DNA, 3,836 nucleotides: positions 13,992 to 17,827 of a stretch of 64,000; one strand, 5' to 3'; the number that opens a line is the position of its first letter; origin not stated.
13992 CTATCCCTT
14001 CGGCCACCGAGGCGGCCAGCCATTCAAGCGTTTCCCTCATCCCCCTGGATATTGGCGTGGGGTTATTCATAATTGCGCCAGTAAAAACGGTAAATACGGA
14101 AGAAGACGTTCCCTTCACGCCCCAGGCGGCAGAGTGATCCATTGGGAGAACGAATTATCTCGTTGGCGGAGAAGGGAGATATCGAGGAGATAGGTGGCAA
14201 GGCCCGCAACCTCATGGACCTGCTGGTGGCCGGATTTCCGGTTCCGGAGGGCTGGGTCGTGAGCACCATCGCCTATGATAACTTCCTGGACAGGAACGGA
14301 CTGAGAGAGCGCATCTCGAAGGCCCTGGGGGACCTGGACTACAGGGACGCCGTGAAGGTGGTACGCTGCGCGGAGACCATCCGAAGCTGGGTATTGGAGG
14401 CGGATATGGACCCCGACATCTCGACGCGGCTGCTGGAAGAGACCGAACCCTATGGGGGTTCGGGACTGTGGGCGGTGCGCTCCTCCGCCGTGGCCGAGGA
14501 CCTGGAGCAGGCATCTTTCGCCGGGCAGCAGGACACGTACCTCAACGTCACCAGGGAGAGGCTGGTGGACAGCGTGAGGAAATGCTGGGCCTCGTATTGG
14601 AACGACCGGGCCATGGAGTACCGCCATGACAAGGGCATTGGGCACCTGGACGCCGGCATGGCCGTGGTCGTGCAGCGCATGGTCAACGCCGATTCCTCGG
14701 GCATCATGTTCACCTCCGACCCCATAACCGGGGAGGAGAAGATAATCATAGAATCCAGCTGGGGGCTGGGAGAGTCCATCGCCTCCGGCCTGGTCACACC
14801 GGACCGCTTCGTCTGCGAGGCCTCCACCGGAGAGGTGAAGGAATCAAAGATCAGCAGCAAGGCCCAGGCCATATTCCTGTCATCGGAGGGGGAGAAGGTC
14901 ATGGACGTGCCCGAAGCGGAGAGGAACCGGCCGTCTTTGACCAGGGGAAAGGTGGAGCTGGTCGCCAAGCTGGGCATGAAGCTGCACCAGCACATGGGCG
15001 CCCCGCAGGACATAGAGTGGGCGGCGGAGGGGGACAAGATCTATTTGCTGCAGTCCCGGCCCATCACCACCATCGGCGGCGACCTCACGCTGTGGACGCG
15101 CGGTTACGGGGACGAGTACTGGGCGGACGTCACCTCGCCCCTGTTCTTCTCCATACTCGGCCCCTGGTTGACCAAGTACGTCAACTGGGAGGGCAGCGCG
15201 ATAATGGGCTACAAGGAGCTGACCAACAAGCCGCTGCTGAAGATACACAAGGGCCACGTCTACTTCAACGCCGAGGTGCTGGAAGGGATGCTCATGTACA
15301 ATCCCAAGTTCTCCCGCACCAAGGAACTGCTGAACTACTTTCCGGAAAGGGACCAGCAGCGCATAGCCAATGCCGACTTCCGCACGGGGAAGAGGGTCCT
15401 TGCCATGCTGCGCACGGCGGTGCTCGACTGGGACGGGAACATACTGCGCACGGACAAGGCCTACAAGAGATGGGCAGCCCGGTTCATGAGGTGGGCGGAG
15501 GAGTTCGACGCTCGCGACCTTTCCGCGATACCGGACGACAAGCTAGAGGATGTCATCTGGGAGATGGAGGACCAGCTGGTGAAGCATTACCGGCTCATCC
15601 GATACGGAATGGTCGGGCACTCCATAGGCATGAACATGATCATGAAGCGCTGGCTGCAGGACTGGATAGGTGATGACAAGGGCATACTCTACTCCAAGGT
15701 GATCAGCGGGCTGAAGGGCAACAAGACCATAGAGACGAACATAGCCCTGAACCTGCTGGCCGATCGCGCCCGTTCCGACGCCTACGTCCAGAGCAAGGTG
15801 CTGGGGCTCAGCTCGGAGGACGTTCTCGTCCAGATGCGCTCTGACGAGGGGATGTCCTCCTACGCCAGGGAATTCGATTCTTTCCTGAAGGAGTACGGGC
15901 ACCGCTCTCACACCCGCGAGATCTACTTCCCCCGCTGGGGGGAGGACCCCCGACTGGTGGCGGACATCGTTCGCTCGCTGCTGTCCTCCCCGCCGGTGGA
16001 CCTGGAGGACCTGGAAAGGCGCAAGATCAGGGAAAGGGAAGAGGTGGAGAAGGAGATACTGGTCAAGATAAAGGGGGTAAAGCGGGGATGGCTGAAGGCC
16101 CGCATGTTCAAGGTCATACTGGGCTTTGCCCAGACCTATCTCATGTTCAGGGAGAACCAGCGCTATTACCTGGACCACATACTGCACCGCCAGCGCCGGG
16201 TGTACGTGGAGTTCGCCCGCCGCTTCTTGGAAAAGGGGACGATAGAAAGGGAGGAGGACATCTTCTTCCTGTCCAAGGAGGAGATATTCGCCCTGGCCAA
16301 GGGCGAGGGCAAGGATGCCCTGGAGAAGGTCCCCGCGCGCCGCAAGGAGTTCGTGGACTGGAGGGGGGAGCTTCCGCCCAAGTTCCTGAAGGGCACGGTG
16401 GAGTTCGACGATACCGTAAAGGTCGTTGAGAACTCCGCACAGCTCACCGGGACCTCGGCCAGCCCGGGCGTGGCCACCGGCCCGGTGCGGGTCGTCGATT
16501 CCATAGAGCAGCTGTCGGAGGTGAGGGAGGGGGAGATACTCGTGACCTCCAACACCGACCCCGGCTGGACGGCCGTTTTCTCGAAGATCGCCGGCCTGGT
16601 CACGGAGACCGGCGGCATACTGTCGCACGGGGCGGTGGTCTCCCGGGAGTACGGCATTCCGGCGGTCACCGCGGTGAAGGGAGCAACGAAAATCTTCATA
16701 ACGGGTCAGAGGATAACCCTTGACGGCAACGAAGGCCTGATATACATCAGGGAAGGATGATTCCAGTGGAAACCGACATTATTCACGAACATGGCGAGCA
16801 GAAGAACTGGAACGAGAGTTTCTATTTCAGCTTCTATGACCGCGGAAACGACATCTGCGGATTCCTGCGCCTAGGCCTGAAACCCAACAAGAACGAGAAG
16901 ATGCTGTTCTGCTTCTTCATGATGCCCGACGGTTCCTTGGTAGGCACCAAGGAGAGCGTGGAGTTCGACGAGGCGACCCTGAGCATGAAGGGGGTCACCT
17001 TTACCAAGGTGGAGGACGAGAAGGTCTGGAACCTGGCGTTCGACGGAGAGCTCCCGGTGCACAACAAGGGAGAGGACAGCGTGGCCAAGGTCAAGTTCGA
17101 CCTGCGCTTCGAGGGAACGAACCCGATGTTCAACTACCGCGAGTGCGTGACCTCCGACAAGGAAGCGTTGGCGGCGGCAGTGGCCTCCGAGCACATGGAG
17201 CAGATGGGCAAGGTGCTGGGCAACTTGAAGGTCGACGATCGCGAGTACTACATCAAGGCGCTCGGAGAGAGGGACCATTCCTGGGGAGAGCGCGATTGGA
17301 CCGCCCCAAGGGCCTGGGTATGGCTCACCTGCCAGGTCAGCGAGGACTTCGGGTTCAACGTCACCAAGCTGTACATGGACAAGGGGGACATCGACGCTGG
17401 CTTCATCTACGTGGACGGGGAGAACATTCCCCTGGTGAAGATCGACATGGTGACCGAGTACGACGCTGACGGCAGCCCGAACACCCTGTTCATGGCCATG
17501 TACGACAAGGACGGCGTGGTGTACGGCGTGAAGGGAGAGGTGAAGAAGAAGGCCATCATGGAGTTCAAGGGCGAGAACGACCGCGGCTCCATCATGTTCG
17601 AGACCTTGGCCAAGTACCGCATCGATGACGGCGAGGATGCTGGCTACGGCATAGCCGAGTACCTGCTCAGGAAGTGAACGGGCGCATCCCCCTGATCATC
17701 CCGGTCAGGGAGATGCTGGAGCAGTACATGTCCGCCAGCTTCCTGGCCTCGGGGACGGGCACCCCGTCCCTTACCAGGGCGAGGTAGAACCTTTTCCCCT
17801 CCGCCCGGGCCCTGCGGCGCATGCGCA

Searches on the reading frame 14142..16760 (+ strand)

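Call 68: search_protein_families(library=pfam, proteins=[window:14142-16760:+], max_evalue=0.001)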
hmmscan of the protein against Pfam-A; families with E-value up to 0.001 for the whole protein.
window:14142-16760:+ (872 aa): 2 families
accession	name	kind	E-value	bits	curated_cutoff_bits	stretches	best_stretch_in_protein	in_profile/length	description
PF01326.24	PPDK_N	-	2.7e-94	316.6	27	1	15-311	2-312/328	Pyruvate phosphate dikinase, AMP/ATP-binding domain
PF00391.29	PEP-utilizers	-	7.7e-25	86.7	23.1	1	795-865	2-72/72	PEP-utilising enzyme, mobile domain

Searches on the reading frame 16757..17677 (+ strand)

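Call 68: search_protein_families(library=pfam, proteins=[window:16757-17677:+], max_evalue=0.001)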
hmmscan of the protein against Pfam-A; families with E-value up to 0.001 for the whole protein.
window:16757-17677:+ (306 aa): 2 families
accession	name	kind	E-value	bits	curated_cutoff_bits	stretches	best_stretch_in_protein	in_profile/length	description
PF23213.1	DUF7065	-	2.7e-22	80.1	27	1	5-179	16-183/183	Domain of unknown function (DUF7065)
PF23212.2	DUF7064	-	2.6e-15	57.3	24.7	1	181-303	2-123/126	Domain of unknown function (DUF7064)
